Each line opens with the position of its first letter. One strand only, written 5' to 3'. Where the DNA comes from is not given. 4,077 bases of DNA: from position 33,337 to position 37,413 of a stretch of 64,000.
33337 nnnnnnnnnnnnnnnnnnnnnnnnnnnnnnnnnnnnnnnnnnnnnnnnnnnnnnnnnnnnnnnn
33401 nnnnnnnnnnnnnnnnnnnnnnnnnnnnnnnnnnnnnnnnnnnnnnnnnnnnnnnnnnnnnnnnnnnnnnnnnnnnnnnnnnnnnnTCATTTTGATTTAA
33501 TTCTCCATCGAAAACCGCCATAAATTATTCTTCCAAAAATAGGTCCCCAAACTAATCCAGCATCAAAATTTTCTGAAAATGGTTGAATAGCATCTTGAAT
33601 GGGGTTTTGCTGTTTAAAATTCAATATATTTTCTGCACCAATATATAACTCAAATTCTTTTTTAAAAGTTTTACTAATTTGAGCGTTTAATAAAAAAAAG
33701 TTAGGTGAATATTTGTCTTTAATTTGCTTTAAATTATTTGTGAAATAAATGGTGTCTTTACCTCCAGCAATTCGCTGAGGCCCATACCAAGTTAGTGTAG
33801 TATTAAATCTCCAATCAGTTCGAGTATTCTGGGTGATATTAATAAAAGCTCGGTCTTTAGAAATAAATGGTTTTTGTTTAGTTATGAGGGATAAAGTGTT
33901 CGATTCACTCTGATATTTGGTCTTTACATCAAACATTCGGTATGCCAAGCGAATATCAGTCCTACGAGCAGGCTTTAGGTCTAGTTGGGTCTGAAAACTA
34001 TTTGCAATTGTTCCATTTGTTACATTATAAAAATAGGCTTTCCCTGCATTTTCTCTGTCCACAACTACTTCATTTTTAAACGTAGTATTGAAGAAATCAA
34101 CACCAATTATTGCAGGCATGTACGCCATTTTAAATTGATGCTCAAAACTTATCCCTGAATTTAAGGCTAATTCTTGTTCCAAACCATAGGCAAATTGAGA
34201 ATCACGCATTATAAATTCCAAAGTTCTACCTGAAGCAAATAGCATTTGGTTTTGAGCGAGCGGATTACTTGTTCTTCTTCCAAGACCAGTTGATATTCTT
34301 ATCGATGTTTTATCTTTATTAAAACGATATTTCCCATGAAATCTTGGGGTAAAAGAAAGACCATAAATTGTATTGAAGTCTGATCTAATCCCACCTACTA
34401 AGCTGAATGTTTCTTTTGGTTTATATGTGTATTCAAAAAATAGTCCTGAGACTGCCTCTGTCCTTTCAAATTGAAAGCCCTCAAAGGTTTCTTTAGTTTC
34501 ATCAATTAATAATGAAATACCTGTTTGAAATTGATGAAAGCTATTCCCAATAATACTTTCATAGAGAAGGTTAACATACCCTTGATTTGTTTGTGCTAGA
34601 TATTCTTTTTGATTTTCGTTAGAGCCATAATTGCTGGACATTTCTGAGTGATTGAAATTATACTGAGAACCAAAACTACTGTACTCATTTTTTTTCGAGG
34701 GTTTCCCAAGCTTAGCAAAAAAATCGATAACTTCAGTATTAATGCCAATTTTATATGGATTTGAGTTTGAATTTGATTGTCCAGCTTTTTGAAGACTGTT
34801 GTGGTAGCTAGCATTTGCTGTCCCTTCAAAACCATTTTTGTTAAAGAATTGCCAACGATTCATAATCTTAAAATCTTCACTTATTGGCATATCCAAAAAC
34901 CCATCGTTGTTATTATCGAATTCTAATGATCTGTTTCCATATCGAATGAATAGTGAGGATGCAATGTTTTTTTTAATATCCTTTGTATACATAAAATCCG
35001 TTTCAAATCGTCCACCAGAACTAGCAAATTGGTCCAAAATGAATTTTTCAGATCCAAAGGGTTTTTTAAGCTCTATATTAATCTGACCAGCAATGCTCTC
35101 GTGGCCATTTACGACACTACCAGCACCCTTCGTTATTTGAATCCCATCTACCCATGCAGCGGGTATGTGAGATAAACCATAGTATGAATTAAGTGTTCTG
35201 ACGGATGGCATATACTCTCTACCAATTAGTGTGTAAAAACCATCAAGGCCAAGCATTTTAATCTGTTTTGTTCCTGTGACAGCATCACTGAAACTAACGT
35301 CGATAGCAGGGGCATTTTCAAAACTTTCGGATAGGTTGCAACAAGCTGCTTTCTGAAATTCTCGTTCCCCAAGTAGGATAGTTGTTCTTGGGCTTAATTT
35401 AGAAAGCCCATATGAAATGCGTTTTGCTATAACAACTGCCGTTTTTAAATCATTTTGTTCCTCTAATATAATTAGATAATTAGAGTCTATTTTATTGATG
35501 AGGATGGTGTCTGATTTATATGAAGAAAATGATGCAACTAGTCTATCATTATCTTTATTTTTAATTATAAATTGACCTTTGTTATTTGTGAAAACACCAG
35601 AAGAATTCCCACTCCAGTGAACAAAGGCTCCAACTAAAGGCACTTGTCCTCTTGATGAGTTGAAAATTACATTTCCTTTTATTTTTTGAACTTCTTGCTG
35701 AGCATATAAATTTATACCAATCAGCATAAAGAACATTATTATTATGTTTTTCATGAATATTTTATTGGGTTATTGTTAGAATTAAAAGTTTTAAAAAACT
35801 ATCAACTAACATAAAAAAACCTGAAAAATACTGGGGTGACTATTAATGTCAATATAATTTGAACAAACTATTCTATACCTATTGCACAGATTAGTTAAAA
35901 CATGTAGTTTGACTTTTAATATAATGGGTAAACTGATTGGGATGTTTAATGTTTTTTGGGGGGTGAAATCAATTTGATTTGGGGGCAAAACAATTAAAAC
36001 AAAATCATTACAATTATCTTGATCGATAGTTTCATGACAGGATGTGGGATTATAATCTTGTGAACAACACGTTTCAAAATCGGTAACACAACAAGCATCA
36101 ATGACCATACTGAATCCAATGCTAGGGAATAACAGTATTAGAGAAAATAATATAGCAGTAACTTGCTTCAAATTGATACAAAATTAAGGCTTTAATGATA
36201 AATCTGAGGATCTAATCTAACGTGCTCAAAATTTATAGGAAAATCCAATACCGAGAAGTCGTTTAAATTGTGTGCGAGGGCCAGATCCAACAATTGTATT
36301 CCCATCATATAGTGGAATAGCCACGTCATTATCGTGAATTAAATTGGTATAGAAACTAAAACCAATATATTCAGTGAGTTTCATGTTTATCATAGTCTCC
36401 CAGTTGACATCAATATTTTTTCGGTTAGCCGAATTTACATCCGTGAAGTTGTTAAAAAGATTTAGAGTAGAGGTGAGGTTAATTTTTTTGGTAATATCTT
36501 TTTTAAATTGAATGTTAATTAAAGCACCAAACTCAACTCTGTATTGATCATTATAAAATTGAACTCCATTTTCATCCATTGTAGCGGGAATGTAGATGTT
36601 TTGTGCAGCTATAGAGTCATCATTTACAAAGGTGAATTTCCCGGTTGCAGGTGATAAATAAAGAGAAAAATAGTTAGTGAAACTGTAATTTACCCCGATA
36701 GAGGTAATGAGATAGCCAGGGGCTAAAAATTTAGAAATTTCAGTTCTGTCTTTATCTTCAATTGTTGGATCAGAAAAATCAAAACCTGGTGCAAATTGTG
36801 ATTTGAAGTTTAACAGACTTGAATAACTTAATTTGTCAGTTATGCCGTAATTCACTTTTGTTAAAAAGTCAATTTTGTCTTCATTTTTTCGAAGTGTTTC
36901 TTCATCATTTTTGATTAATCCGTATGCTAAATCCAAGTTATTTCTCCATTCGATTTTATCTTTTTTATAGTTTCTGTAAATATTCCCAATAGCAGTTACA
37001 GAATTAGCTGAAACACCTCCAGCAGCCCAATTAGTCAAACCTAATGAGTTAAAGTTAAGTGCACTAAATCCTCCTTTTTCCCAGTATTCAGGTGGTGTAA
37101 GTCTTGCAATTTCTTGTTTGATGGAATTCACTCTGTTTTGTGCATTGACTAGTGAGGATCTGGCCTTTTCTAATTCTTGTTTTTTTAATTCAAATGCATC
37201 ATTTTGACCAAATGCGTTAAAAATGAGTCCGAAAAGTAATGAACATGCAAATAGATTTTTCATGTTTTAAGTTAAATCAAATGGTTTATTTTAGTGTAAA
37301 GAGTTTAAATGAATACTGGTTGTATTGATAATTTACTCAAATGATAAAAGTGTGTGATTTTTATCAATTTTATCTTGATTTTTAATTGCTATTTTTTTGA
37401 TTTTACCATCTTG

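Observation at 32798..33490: HMA (CxxC) metal-binding domain fused to a 4-TM membrane domain carrying a conserved CACLG motif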

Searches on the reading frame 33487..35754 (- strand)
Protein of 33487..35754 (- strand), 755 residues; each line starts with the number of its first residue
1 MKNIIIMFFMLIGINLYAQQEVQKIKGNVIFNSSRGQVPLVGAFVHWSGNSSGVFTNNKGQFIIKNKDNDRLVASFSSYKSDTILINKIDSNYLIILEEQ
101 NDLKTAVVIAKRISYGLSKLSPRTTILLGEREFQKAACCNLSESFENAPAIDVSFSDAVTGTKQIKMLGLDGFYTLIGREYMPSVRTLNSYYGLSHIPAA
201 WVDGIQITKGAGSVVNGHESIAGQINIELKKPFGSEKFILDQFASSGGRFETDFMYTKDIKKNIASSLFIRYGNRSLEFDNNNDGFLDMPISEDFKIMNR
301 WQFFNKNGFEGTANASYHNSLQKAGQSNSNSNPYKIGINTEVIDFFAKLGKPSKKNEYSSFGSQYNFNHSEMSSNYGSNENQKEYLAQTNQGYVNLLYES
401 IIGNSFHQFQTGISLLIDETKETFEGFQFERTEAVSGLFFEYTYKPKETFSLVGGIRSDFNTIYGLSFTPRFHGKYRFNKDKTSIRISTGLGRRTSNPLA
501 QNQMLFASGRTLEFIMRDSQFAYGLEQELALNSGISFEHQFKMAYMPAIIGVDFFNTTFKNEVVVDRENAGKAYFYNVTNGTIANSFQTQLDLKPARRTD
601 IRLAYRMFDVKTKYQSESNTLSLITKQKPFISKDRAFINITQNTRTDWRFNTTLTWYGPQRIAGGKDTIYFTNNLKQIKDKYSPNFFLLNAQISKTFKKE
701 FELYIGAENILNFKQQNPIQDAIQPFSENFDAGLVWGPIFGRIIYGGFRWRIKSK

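Call 3: search_protein_families(library=pfam, proteins=[window:33487-35754:-], max_evalue=0.01)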
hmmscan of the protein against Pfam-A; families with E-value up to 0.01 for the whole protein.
window:33487-35754:- (755 aa): 2 families
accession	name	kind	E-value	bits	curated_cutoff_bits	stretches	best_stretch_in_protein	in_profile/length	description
PF13715.12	CarbopepD_reg_2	-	1e-08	35.5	32.2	1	25-107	1-87/88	CarboxypepD_reg-like domain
PF07715.20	Plug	-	4.1e-05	24.5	23.9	1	127-223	11-106/107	TonB-dependent Receptor Plug Domain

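Call 4: search_protein_families(library=ncbifam, proteins=[window:33487-35754:-], max_evalue=0.01)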
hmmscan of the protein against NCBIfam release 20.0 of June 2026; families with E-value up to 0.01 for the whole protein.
window:33487-35754:- (755 aa): 7 families
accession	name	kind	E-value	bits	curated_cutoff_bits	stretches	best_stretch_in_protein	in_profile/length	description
TIGR04056.1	OMP_RagA_SusC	subfamily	1e-08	34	368.25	1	24-110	2-85/981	SusC/RagA family TonB-linked outer membrane protein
NF010010.0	PRK13483.1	equivalog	1.9e-07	29.5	927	1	101-490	31-427/660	ligand-gated channel protein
NF053692.1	BamP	equivalog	7.5e-06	25.5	230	1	1-113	1-114/251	BamP family beta-barrel-assembly machinery protein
NF007478.2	PRK10064.1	equivalog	8.3e-05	21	745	1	96-231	23-159/663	catecholate siderophore receptor CirA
NF041535.1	TonB_rec_PqqU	equivalog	9.8e-05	20.8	1200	1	523-654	462-592/676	TonB-dependent receptor PqqU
NF010038.0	PRK13513.1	equivalog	0.00018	20.2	942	1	436-716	364-638/659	ligand-gated channel protein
NF010011.0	PRK13484.1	equivalog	0.00021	19.7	1197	0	437-664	386-607/682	IreA family TonB-dependent siderophore receptor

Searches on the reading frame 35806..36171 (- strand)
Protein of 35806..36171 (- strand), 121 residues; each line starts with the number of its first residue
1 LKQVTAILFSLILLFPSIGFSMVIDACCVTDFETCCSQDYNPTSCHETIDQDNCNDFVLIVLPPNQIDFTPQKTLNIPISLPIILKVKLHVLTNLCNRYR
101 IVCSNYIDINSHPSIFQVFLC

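Call 3: search_protein_families(library=pfam, proteins=[window:35806-36171:-], max_evalue=0.01)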
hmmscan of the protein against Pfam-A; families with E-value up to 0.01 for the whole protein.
window:35806-36171:- (121 aa): 0 families

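Call 4: search_protein_families(library=ncbifam, proteins=[window:35806-36171:-], max_evalue=0.01)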
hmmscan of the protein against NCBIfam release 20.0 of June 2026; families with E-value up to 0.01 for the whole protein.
window:35806-36171:- (121 aa): 0 families

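Call 43: search_protein_families(library=ncbifam, proteins=[window:35806-36171:-], max_evalue=0.001)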
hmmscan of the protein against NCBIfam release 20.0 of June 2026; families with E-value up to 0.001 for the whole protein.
window:35806-36171:- (121 aa): 0 families

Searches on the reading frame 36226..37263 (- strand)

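Call 3: search_protein_families(library=pfam, proteins=[window:36226-37263:-], max_evalue=0.01)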
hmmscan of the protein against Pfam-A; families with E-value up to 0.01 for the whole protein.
window:36226-37263:- (345 aa): 2 families
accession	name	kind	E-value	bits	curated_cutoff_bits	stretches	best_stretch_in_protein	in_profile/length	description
PF11276.14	DUF3078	-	1.3e-24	86.8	25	1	72-161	2-92/92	Protein of unknown function (DUF3078)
PF04338.18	DUF481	-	0.0059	17.1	21.1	0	237-315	118-192/210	Protein of unknown function, DUF481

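Call 4: search_protein_families(library=ncbifam, proteins=[window:36226-37263:-], max_evalue=0.01)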
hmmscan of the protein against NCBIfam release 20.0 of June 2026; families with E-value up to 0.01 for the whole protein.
window:36226-37263:- (345 aa): 0 families
